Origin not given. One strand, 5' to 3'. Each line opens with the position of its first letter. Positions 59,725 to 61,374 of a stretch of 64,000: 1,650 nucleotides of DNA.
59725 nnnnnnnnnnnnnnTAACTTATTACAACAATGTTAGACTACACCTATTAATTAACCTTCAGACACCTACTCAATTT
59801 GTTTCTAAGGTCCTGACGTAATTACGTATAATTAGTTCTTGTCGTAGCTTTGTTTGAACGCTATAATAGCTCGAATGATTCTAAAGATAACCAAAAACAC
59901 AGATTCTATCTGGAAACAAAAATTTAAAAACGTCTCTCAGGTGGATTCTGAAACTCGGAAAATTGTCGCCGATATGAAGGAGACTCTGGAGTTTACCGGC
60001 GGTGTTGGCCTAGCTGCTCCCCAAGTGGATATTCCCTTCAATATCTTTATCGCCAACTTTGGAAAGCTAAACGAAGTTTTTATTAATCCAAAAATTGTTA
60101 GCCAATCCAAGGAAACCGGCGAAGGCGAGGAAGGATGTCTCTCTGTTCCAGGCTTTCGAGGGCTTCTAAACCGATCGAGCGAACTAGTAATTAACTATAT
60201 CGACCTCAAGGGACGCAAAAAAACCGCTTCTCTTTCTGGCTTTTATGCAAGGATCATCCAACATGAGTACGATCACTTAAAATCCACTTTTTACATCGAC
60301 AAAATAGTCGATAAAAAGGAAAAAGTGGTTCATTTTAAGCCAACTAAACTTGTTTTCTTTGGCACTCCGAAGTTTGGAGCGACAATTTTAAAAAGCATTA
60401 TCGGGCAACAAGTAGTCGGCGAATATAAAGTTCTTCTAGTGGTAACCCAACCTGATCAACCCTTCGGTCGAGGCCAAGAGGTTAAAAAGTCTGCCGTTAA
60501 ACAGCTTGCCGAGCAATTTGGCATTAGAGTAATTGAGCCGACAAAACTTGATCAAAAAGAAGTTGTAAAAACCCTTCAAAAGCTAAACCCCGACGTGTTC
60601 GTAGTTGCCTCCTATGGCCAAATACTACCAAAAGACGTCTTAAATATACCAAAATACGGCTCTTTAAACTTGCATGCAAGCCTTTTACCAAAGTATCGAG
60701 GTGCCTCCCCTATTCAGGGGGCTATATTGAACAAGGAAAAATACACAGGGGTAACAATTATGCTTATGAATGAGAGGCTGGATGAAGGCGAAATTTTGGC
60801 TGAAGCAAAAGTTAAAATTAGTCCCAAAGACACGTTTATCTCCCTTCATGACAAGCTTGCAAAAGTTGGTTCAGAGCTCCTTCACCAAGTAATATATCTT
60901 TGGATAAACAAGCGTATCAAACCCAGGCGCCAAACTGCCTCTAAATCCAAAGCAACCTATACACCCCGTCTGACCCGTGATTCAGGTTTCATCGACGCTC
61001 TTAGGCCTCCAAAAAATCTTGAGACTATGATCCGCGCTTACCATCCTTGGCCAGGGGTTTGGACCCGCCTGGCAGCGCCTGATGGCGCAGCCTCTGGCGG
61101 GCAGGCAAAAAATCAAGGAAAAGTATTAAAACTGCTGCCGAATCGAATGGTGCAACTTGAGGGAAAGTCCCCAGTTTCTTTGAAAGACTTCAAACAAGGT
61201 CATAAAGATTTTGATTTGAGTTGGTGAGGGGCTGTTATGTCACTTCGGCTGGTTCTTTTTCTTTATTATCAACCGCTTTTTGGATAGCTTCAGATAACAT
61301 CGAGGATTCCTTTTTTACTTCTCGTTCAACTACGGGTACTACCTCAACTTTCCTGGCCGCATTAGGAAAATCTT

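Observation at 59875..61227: In-frame fusion of peptide deformylase and Met-tRNA formyltransferase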

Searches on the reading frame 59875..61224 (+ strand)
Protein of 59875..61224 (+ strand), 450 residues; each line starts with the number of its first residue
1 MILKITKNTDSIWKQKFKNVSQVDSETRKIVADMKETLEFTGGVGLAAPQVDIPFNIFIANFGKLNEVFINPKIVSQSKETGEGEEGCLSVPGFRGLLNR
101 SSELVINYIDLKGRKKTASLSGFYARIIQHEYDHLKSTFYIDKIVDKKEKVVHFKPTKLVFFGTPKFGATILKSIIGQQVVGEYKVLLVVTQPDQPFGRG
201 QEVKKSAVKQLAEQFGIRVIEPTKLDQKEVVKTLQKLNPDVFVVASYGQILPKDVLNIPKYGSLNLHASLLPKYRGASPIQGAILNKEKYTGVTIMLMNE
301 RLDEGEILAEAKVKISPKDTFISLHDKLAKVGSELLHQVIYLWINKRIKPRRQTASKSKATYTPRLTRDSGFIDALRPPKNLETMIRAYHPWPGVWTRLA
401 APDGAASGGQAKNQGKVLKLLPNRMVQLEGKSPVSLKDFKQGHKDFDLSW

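Call 3: search_protein_families(library=pfam, proteins=[window:59875-61224:+], max_evalue=0.01)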
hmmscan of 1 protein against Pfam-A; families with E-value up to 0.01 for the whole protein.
window:59875-61224:+ (450 aa): 3 families
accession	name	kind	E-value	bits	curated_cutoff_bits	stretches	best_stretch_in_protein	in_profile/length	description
PF00551.24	Formyl_trans_N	-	1.5e-44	152.3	26.1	1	158-340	2-181/181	Formyl transferase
PF01327.26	Pep_deformylase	-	1.5e-42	145.3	22.8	1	3-149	2-155/156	Polypeptide deformylase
PF02911.23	Formyl_trans_C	-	0.00018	22.1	21.1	0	366-399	2-35/100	Formyl transferase, C-terminal domain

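Call 4: search_protein_families(library=ncbifam, proteins=[window:59875-61224:+], max_evalue=0.01)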
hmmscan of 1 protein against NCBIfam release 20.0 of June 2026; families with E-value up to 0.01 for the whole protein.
window:59875-61224:+ (450 aa): 13 families
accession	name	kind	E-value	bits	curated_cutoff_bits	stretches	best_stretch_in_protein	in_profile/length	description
TIGR00460.1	fmt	equivalog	6.3e-73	245.6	201.5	1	158-426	2-251/315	methionyl-tRNA formyltransferase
NF005998.1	PRK08125.1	equivalog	1.9e-41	142.2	777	1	160-399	4-235/649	bifunctional UDP-4-amino-4-deoxy-L-arabinose formyltransferase/UDP-glucuronic acid oxidase ArnA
NF001159.1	PRK00150.1-3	subfamily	1.4e-39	135.3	125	1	2-153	2-159/167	peptide deformylase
NF005414.0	PRK06988.1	equivalog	1.6e-39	135.7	316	1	158-401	4-239/311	formyltransferase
TIGR00079.1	pept_deformyl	equivalog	2.2e-37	128.1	103.95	1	4-149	3-152/161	peptide deformylase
NF009484.0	PRK12846.1-5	equivalog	5.2e-24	84.8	190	1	3-152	4-156/165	peptide deformylase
NF006670.0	PRK09218.1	equivalog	5.5e-22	78.2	162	1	14-137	13-133/136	peptide deformylase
NF009483.0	PRK12846.1-4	equivalog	1.2e-20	73.9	267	1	5-150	6-162/193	peptide deformylase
TIGR00639.1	PurN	equivalog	1.2e-19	70.6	150.1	1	227-349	68-190/192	phosphoribosylglycinamide formyltransferase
NF011189.0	PRK14595.1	equivalog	8.5e-16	58.1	232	1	2-144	3-149/162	peptide deformylase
NF004684.0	PRK06027.1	subfamily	5.6e-14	52.5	223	1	224-348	150-275/286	formyltetrahydrofolate deformylase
TIGR00655.1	PurU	equivalog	5.6e-14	52.4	285.95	1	208-348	124-270/280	formyltetrahydrofolate deformylase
NF005755.0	PRK07579.1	equivalog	1.1e-09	38.4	238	1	246-345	73-169/245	dTDP-4-amino-4,6-dideoxyglucose formyltransferase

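Call 5: find_homologous_proteins(query=window:59875-61224:+, max_evalue=1e-10)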
Query window:59875-61224:+ (450 aa): 7743 proteins with E <= 1e-10 among 8000 candidates; the best 120 are listed.
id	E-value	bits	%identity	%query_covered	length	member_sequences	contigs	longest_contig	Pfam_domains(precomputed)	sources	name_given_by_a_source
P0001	8.4e-298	1005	100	100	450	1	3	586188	PF01327.27,PF00551.25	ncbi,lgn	ncbi:MAG: methionyl-tRNA formyltransferase [Candidatus Woykebacteria bacterium]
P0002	1.1e-202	691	70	100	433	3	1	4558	PF01327.27,PF00551.25,PF02911.24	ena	-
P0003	1.2e-199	681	68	100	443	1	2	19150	PF01327.27,PF00551.25,PF02911.24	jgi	jgi:methionyl-tRNA formyltransferase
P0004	3.3e-197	673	68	100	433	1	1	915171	PF01327.27,PF00551.25,PF02911.24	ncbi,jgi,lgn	-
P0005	6.6e-196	669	68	100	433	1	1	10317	PF01327.27,PF00551.25,PF02911.24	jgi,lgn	-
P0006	4.9e-195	666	68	100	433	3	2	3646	PF01327.27,PF00551.25,PF02911.24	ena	-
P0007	1.4e-194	665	67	100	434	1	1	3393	PF01327.27,PF00551.25,PF02911.24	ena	-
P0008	7.1e-194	662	68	100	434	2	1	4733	PF01327.27,PF00551.25,PF02911.24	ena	-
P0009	6.5e-189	646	65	100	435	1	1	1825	PF01327.27,PF00551.25,PF02911.24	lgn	-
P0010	8.2e-186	636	64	100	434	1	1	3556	PF01327.27,PF00551.25,PF02911.24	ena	-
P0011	2.4e-185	634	65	100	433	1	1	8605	PF01327.27,PF00551.25,PF02911.24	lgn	-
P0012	1.3e-183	629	64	100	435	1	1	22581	PF01327.27,PF00551.25,PF02911.24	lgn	-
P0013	1.8e-183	628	65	100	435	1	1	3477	PF01327.27,PF00551.25,PF02911.24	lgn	-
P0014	2.9e-183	627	64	100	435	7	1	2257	PF01327.27,PF00551.25,PF02911.24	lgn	-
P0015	4.1e-178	611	61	100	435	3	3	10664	PF01327.27,PF00551.25,PF02911.24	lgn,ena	-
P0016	2.2e-165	569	58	100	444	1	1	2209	PF01327.27,PF00551.25,PF02911.24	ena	-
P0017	1.5e-162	559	55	100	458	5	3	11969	PF01327.27,PF00551.25,PF02911.24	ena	-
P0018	9.4e-162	557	57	100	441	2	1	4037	PF01327.27,PF00551.25,PF02911.24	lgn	-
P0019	7.4e-161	554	56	100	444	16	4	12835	PF01327.27,PF00551.25,PF02911.24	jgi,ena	-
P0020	3.5e-159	548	56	100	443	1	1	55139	PF01327.27,PF00551.25,PF02911.24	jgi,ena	-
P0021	2.4e-158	545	57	100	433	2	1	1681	PF01327.27,PF00551.25,PF02911.24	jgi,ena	-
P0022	5.4e-158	544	56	100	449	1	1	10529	PF01327.27,PF00551.25,PF02911.24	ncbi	-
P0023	1.1e-157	543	55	100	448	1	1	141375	PF01327.27,PF00551.25,PF02911.24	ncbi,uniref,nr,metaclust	ncbi:MAG: hypothetical protein A2172_02495 [Candidatus Woykebacteria bacterium RBG_13_40_15]|uniref:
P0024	1.6e-157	543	55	100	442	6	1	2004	PF01327.27,PF00551.25,PF02911.24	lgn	-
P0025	2.3e-157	542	57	100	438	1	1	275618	PF01327.27,PF00551.25,PF02911.24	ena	-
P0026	5.6e-157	541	55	100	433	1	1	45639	PF01327.27,PF00551.25,PF02911.24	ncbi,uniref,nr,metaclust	ncbi:MAG: hypothetical protein A2Z42_04635 [Candidatus Woykebacteria bacterium RBG_19FT_COMBO_43_10]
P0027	6.0e-157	541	56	100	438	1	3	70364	PF01327.27,PF00551.25,PF02911.24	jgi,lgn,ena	-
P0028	3.8e-156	538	55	100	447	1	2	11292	PF01327.27,PF00551.25,PF02911.24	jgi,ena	-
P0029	1.1e-155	537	55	100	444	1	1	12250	PF01327.27,PF00551.25,PF02911.24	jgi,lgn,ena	-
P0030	1.7e-155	536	55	100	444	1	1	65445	PF01327.27,PF00551.25,PF02911.24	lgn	-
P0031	1.7e-155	536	57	100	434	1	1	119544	PF01327.27,PF00551.25,PF02911.24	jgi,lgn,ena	-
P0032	1.9e-155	536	56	100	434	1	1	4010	PF01327.27,PF00551.25,PF02911.24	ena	-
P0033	7.7e-155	534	55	100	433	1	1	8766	PF01327.27,PF00551.25,PF02911.24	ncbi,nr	ncbi:methionyl-tRNA formyltransferase [Patescibacteria group bacterium]|nr:methionyl-tRNA formyltran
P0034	4.2e-154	531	54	100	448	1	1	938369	PF01327.27,PF00551.25,PF02911.24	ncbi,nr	ncbi:MAG: methionyl-tRNA formyltransferase [bacterium]|nr:methionyl-tRNA formyltransferase [bacteriu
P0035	1.4e-153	530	54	100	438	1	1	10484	PF01327.27,PF00551.25,PF02911.24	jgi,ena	-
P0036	1.7e-153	529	56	100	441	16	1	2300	PF01327.27,PF00551.25,PF02911.24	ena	-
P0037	2.2e-153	529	56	100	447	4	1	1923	PF01327.27,PF00551.25,PF02911.24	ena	-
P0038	2.0e-152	526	55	100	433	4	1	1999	PF01327.27,PF00551.25,PF02911.24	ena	-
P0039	2.4e-152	526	55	100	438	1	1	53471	PF01327.27,PF00551.25,PF02911.24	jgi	jgi:methionyl-tRNA formyltransferase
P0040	4.5e-152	525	55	100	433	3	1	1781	PF01327.27,PF00551.25,PF02911.24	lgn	-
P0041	5.2e-152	525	55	100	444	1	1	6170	PF01327.27,PF00551.25,PF02911.24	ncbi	-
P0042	5.5e-152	524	55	100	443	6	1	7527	PF01327.27,PF00551.25,PF02911.24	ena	-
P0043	7.3e-152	524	55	100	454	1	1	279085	PF01327.27,PF00551.25,PF02911.24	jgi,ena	-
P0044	8.4e-152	524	54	100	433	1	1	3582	PF01327.27,PF00551.25,PF02911.24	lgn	-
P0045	9.2e-152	524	55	100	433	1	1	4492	PF01327.27,PF00551.25,PF02911.24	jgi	jgi:methionyl-tRNA formyltransferase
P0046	1.3e-150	520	55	100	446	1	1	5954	PF01327.27,PF00551.25,PF02911.24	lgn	-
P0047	3.8e-150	518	53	100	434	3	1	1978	PF01327.27,PF00551.25,PF02911.24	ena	-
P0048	1.6e-149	516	57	93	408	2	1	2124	PF01327.27,PF00551.25,PF02911.24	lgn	-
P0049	6.6e-149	514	55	100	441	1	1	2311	PF01327.27,PF00551.25,PF02911.24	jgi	jgi:methionyl-tRNA formyltransferase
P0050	8.8e-148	511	54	95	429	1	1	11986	PF01327.27,PF00551.25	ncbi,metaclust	ncbi:MAG: hypothetical protein A2Y57_04105, partial [Candidatus Woykebacteria bacterium RBG_13_40_7b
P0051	4.1e-147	508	54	100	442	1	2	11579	PF01327.27,PF00551.25,PF02911.24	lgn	-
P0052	2.9e-146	506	53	100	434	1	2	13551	PF01327.27,PF00551.25,PF02911.24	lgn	-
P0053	6.5e-146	504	54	100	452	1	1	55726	PF01327.27,PF00551.25,PF02911.24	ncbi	-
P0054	7.1e-146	504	53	100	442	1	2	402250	PF01327.27,PF00551.25,PF02911.24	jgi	-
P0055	3.5e-145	502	54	100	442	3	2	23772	PF01327.27,PF00551.25,PF02911.24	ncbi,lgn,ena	-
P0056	3.5e-145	502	53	100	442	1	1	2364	PF01327.27,PF00551.25,PF02911.24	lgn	-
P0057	1.3e-144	500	54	100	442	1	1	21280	PF01327.27,PF00551.25,PF02911.24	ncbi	-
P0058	1.6e-144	500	53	100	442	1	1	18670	PF01327.27,PF00551.25,PF02911.24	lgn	-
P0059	1.9e-144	500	53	100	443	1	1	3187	PF01327.27,PF00551.25,PF02911.24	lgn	-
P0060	2.2e-144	499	54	100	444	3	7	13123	PF01327.27,PF00551.25,PF02911.24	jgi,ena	-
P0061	4.8e-144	498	54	100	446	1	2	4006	PF01327.27,PF00551.25,PF02911.24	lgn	-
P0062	2.2e-143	496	52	100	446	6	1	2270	PF01327.27,PF00551.25,PF02911.24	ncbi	-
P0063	5.9e-143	495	52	100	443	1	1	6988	PF01327.27,PF00551.25,PF02911.24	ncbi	-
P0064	8.8e-143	494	53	100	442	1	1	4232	PF01327.27,PF00551.25,PF02911.24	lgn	-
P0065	9.9e-143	494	54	100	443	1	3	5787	PF01327.27,PF00551.25,PF02911.24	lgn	-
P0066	1.1e-142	494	53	100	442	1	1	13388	PF01327.27,PF00551.25,PF02911.24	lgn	-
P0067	5.2e-142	492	52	100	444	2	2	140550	PF01327.27,PF00551.25,PF02911.24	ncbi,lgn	-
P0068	1.1e-141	491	52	100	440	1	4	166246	PF01327.27,PF00551.25,PF02911.24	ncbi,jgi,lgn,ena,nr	ncbi:MAG TPA: methionyl-tRNA formyltransferase [Candidatus Nanoarchaeia archaeon]|nr:methionyl-tRNA 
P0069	1.8e-141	490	57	88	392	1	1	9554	PF01327.27,PF00551.25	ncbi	ncbi:MAG: hypothetical protein A2Z24_00465, partial [Candidatus Woykebacteria bacterium RBG_16_44_10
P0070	2.7e-141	489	52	100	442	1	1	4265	PF01327.27,PF00551.25,PF02911.24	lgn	-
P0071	7.5e-141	488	52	100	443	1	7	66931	PF01327.27,PF00551.25,PF02911.24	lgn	-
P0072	1.2e-140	487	54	100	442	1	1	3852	PF01327.27,PF00551.25,PF02911.24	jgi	jgi:methionyl-tRNA formyltransferase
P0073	1.8e-140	487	51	100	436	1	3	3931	PF01327.27,PF00551.25,PF02911.24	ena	-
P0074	2.4e-140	486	52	100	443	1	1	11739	PF01327.27,PF00551.25,PF02911.24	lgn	-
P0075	6.2e-140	485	55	87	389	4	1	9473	PF01327.27,PF00551.25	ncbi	ncbi:MAG: hypothetical protein A2126_03350, partial [Candidatus Woykebacteria bacterium GWB1_45_5]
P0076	6.4e-140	485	51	100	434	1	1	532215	PF01327.27,PF00551.25,PF02911.24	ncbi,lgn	ncbi:MAG: methionyl-tRNA formyltransferase [Candidatus Woykebacteria bacterium]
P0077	2.5e-139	483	55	92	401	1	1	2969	PF01327.27,PF00551.25,PF02911.24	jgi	-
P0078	3.4e-139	482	65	74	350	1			PF01327.27,PF00551.25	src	-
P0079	8.2e-139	481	50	100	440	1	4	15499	PF01327.27,PF00551.25,PF02911.24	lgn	-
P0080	4.2e-136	472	52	100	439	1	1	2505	PF01327.27,PF00551.25,PF02911.24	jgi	jgi:methionyl-tRNA formyltransferase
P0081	8.4e-136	471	50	100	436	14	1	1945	PF01327.27,PF00551.25,PF02911.24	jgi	-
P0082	1.5e-135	470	49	100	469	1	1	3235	PF01327.27,PF00551.25,PF02911.24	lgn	-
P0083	2.6e-135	470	51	100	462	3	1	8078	PF01327.27,PF00551.25,PF02911.24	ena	-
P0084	3.1e-135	469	50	100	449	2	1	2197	PF01327.27,PF00551.25,PF02911.24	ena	-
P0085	4.2e-135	469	51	100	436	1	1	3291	PF01327.27,PF00551.25,PF02911.24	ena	-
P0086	1.9e-134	467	52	100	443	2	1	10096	PF01327.27,PF00551.25,PF02911.24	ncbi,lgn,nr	ncbi:MAG TPA: methionyl-tRNA formyltransferase [Candidatus Saccharimonadales bacterium]|nr:methionyl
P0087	1.7e-132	460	50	100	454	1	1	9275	PF01327.27,PF00551.25,PF02911.24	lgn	-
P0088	2.3e-131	457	51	97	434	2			PF01327.27,PF00551.25,PF02911.24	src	-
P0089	7.4e-130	452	49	100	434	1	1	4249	PF01327.27,PF00551.25,PF02911.24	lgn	-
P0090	1.8e-124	434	49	99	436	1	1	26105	PF01327.27,PF00551.25,PF02911.24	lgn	-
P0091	9.9e-123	428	65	63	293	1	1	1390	PF01327.27,PF00551.25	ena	-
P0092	1.4e-119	418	48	98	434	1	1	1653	PF01327.27,PF00551.25,PF02911.24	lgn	-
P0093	5.9e-114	399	45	98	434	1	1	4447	PF01327.27,PF00551.25,PF02911.24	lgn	-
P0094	1.3e-110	388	46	100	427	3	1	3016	PF01327.27,PF00551.25,PF02911.24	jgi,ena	-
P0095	1.1e-108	382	42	100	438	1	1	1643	PF01327.27,PF00551.25,PF02911.24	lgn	-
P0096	7.1e-108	379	44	100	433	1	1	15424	PF01327.27,PF00551.25,PF02911.24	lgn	-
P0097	3.7e-106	373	53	78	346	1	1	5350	PF01327.27,PF00551.25,PF02911.24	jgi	jgi:methionyl-tRNA formyltransferase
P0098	6.7e-103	363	41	100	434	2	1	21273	PF01327.27,PF00551.25,PF02911.24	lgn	-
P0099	1.6e-92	328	53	65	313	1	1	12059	PF00551.25,PF02911.24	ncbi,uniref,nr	ncbi:MAG: methionyl-tRNA formyltransferase [Candidatus Woykebacteria bacterium RBG_16_43_9]|uniref:M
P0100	9.4e-91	323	53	64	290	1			PF01327.27,PF00551.25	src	-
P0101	1.9e-90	322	59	58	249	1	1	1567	PF00551.25,PF02911.24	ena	-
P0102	2.7e-89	318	39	100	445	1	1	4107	PF01327.27,PF00551.25,PF02911.24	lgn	-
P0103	9.2e-89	316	37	100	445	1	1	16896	PF01327.27,PF00551.25,PF02911.24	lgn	-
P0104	5.5e-87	310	40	99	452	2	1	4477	PF01327.27,PF00551.25,PF02911.24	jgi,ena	-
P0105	4.8e-84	301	40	98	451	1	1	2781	PF01327.27,PF00551.25,PF02911.24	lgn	-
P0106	7.6e-84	300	55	55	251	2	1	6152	PF01327.27,PF00551.25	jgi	-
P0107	2.2e-80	288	37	98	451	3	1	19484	PF01327.27,PF00551.25,PF02911.24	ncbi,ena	-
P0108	2.3e-80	288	52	60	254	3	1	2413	PF00551.25,PF02911.24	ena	-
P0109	3.9e-80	288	39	99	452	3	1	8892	PF01327.27,PF00551.25,PF02911.24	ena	-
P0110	8.7e-80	287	37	98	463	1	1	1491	PF01327.27,PF00551.25,PF02911.24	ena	-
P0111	5.4e-79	284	38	98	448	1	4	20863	PF01327.27,PF00551.25,PF02911.24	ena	-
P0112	3.2e-78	281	39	91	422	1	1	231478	PF01327.27,PF00551.25,PF02911.24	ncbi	-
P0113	9.7e-78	280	37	96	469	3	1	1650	PF01327.27,PF00551.25,PF02911.24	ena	-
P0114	1.8e-77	279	36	97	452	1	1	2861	PF01327.27,PF00551.25,PF02911.24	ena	-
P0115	3.4e-77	278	35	98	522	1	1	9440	PF01327.27,PF00551.25,PF02911.24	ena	-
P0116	3.5e-77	278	35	100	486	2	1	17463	PF01327.27,PF00551.25,PF02911.24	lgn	-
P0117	9.7e-77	277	37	97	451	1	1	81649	PF01327.27,PF00551.25,PF02911.24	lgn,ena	-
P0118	1.2e-76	276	37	96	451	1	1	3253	PF01327.27,PF00551.25,PF02911.24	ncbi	-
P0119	1.3e-76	276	36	99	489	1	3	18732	PF01327.27,PF00551.25,PF02911.24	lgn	-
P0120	2.0e-76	275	37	98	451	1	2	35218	PF01327.27,PF00551.25,PF02911.24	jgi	-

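Call 10: search_solved_structures(query=window:59875-61224:+, max_evalue=1e-10, show_alignments=0)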
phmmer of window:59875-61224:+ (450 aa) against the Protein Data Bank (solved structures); distinct sequences matched with E-value up to 1e-10: 109 (the best 60 are shown).
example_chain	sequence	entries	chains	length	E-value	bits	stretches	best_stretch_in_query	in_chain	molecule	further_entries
4iqf_A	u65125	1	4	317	2e-51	178.1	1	158-401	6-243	Methionyl-tRNA formyltransferase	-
3tqq_A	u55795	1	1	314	2.6e-50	174.5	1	157-398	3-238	Methionyl-tRNA formyltransferase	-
5uai_A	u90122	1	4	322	5e-49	170.3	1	157-403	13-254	Methionyl-tRNA formyltransferase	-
1fmt_A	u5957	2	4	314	4.5e-46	160.6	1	158-399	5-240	METHIONYL-TRNA FMET FORMYLTRANSFERASE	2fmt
3r8x_A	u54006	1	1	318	2.5e-45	158.1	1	158-394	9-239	Methionyl-tRNA formyltransferase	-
3q0i_A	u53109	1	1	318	7.6e-43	149.9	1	157-429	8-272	Methionyl-tRNA formyltransferase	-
6pih_A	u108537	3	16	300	1.6e-30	109.3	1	182-398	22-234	Bifunctional polymyxin resistance protein ArnA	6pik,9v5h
1yrw_A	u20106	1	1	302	1.6e-30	109.3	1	182-398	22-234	protein ArnA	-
5j63_A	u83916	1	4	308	1.6e-30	109.3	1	182-398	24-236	Bifunctional polymyxin resistance protein ArnA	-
2bln_A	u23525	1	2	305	1.7e-30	109.3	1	182-398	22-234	PROTEIN YFBG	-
1z7e_A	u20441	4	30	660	1.1e-29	106.6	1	182-398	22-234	protein ArnA | Bifunctional polymyxin resistance protein ArnA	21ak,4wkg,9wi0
8gjh_A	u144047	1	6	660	2.7e-27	98.7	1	183-397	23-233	Bifunctional polymyxin resistance protein ArnA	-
1rqc_A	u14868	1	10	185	3.8e-26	94.9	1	3-157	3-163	formylmethionine deformylase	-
1rl4_A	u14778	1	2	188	4.1e-26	94.8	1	3-157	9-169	formylmethionine deformylase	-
4wxk_A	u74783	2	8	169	2.2e-24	89.1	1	16-152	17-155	Peptide deformylase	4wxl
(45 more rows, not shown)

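Call 14: list_cluster_members(proteins=[P0098, P0103, P0104, P0107, P0112, P0115, P0116, P0117, P0119, P0090])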
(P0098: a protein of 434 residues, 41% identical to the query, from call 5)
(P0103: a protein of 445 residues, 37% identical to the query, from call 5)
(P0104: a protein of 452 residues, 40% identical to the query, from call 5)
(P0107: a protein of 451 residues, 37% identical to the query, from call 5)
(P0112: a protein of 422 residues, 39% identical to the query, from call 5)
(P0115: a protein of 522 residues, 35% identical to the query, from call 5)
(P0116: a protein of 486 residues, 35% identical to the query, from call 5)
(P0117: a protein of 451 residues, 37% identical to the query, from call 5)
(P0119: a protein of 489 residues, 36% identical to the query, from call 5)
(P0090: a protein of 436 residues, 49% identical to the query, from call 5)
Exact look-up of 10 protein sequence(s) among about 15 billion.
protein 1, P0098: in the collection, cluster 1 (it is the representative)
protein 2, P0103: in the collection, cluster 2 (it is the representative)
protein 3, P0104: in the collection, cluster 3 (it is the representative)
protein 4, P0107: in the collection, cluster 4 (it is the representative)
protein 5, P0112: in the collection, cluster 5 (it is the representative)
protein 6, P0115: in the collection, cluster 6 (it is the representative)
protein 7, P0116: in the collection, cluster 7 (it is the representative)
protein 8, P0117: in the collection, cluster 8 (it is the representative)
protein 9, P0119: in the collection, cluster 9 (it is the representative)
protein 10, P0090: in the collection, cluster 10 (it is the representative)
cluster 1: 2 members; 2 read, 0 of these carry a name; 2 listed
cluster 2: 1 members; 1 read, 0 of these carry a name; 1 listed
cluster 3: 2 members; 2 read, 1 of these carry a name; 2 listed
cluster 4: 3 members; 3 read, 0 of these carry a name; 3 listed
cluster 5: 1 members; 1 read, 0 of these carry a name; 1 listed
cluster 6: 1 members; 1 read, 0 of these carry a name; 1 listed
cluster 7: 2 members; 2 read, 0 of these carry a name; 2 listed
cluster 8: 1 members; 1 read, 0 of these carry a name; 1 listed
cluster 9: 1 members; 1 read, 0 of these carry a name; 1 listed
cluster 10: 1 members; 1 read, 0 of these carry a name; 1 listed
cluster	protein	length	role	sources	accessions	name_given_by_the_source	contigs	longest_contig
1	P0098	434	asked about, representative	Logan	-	-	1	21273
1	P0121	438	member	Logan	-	-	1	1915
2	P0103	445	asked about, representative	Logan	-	-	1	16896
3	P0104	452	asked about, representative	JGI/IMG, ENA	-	-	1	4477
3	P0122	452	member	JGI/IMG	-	methionyl-tRNA formyltransferase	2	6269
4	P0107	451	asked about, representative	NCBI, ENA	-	-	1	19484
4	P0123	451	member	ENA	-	-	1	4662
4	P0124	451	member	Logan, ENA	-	-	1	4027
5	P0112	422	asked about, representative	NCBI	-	-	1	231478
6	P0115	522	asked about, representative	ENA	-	-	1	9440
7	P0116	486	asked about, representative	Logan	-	-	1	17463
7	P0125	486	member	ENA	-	-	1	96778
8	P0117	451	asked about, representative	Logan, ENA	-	-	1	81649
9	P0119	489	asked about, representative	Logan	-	-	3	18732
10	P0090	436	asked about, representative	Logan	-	-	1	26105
